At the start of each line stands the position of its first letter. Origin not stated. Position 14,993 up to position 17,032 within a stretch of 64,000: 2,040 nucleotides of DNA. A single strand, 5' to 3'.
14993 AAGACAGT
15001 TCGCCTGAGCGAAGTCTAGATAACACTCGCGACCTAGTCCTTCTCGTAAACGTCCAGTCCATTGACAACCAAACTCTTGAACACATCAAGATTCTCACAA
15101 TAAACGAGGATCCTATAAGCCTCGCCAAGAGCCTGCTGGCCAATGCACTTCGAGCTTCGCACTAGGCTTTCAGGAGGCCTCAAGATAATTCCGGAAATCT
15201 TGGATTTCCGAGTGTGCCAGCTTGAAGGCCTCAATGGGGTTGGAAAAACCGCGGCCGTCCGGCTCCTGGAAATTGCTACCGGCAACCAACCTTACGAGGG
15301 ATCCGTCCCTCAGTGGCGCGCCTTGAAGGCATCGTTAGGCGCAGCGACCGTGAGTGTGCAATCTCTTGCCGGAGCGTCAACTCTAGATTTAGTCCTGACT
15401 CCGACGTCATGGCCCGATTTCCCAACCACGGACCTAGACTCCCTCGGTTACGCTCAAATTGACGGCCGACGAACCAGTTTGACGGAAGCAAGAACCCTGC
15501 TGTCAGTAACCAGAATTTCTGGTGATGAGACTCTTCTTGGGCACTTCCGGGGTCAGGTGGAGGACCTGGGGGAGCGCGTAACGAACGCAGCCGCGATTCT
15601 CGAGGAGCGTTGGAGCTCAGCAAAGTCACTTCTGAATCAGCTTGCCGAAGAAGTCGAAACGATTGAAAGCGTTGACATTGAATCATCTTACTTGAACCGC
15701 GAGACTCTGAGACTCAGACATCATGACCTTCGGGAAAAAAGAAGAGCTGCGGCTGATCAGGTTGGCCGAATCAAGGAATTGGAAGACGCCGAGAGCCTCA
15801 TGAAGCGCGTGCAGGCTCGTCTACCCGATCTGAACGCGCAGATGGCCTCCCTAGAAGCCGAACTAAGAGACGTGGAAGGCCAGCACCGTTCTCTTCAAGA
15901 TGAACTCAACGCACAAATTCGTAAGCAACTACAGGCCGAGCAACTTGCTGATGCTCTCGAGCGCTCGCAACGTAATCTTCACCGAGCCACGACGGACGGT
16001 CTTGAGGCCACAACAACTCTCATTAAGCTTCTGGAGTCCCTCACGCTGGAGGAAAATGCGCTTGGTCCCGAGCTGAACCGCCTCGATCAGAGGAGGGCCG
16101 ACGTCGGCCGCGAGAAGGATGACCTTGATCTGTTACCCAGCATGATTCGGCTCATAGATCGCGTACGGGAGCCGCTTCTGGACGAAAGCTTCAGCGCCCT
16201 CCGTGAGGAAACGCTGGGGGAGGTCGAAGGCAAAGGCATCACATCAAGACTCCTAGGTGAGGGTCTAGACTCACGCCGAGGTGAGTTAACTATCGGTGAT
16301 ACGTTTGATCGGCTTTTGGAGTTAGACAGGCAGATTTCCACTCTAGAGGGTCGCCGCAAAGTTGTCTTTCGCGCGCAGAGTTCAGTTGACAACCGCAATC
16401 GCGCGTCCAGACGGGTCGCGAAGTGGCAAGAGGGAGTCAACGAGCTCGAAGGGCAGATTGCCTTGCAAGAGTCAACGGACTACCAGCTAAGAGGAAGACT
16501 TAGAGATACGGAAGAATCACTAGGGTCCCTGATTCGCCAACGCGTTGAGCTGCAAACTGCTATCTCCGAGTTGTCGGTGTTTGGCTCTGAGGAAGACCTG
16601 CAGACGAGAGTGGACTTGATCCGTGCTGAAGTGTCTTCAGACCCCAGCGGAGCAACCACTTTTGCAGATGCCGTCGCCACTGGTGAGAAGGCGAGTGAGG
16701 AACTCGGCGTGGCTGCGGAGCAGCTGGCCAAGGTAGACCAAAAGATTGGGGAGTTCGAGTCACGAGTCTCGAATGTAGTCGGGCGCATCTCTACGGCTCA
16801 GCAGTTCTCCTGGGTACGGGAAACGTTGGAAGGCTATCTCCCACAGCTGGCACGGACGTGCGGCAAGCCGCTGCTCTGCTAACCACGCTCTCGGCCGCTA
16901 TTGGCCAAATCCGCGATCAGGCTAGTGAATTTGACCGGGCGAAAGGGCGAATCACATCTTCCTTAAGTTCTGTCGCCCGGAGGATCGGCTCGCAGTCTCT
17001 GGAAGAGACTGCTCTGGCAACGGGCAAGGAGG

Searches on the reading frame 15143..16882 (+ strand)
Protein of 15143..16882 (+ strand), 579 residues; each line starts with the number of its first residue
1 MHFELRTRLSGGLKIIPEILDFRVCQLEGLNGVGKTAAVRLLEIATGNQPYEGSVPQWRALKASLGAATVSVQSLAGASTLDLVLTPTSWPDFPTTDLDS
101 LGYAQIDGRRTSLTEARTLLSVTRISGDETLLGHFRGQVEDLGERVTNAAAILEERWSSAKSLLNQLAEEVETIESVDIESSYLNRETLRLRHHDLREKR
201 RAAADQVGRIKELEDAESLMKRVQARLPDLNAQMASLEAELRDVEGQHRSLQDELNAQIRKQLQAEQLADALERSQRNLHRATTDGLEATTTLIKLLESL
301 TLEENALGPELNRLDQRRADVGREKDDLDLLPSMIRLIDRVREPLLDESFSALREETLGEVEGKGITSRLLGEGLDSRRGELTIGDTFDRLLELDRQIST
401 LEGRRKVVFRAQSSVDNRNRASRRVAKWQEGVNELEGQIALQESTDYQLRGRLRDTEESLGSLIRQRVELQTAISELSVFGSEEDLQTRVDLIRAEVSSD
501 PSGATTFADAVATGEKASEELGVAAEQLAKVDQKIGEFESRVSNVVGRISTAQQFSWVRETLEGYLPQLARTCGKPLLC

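Call 7: search_protein_families(library=pfam, proteins=[window:15143-16882:+], max_evalue=0.01)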
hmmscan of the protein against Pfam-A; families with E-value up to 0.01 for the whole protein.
window:15143-16882:+ (579 aa): 0 families

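Call 27: search_protein_families(library=ncbifam, proteins=[window:15143-16882:+], max_evalue=0.01)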
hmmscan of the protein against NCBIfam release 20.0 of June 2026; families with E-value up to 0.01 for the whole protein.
window:15143-16882:+ (579 aa): 6 families
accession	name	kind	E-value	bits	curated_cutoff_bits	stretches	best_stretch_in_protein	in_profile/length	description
TIGR02168.1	SMC_prok_B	equivalog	9e-09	33.6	567.35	2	139-322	705-888/1181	chromosome segregation protein SMC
TIGR02169.1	SMC_prok_A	equivalog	1.1e-06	26.6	729.4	1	113-322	221-427/1165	chromosome segregation protein SMC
NF045487.1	ASRP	equivalog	3.1e-06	26.1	300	1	208-545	132-472/593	archaea-specific SMC-related protein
NF047515.1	SpiroCoCo_C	equivalog_domain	3.4e-06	26.5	125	0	389-478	135-214/313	SpiroCoCo family coiled-coil protein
NF033930.1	pneumo_PspA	exception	0.0031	16.3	850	0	189-284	245-351/659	pneumococcal surface protein A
NF041034.1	Rad50_Sulf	equivalog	0.0065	14.4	1000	0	149-328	237-411/872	DNA double-strand break repair ATPase Rad50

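Call 57: search_protein_families(library=padloc, proteins=[window:15143-16882:+], max_evalue=0.01)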
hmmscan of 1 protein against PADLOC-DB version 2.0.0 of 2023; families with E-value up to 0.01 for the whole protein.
window:15143-16882:+ (579 aa): 7 families
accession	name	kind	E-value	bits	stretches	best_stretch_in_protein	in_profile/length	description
PDLC03868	LmuB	-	1.5e-06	24.8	1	129-318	537-721/1035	-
PDLC03865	LmuB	-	8.7e-05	18.9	1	153-331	325-496/1007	-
PDLC00581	JetC3|JetC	-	0.0002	17.3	0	154-274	792-911/1473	DUF3584 domain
PDLC03860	LmuB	-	0.00024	17.8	0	393-554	196-354/565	-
PDLC00519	JetC1|JetC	-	0.0035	13.6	0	157-317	226-449/1097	DUF3584 domain; MukB-like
PDLC04897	PDC-S06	-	0.0043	13.7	1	115-301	290-474/727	-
PDLC03859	LmuB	-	0.0049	14.1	0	147-259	373-479/611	-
